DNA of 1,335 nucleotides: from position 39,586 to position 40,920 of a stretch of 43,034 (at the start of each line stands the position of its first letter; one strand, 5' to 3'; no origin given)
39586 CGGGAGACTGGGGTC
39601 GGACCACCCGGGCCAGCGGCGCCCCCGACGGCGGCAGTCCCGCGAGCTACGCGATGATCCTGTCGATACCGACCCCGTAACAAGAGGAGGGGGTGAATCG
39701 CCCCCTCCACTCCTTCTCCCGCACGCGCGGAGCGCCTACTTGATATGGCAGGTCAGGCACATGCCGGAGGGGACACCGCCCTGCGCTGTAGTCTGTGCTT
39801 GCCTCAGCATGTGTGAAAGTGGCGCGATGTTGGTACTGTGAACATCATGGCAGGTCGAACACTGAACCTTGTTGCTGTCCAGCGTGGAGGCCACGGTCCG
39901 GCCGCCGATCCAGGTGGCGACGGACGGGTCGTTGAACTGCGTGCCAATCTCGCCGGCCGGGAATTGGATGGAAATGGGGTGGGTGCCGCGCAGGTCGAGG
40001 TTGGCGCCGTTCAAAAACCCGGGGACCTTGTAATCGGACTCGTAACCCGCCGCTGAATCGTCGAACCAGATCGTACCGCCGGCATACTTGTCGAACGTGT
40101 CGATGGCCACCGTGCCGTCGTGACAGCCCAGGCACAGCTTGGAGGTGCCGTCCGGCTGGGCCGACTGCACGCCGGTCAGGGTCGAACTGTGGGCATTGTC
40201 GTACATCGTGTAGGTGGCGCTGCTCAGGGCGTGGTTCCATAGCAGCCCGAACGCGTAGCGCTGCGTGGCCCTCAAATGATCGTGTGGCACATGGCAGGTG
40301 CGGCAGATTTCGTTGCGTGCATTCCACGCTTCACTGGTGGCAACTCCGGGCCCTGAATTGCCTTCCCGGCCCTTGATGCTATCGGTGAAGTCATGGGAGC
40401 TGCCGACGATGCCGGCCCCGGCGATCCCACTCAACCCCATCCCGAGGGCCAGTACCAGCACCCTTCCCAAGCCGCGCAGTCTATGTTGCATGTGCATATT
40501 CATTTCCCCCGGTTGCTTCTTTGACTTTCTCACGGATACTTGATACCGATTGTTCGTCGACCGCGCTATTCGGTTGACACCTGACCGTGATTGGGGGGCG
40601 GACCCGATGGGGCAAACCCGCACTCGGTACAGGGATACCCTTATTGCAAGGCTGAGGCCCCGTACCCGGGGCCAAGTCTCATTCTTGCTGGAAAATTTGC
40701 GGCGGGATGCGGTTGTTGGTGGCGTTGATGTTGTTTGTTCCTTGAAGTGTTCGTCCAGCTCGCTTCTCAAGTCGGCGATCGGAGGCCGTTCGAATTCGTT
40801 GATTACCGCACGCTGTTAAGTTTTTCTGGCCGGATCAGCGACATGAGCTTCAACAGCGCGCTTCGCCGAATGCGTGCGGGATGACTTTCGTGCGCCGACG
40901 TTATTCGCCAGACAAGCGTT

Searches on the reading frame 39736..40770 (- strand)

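Call 74: search_protein_families(library=pfam, proteins=[window:39736-40770:-], max_evalue=0.0001)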
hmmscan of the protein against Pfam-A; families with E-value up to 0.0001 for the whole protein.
window:39736-40770:- (344 aa): 1 family
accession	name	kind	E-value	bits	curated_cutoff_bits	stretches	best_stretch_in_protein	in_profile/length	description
PF03264.19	Cytochrom_NNT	-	3.1e-05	24.2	24.1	0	155-220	67-135/174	NapC/NirT cytochrome c family, N-terminal region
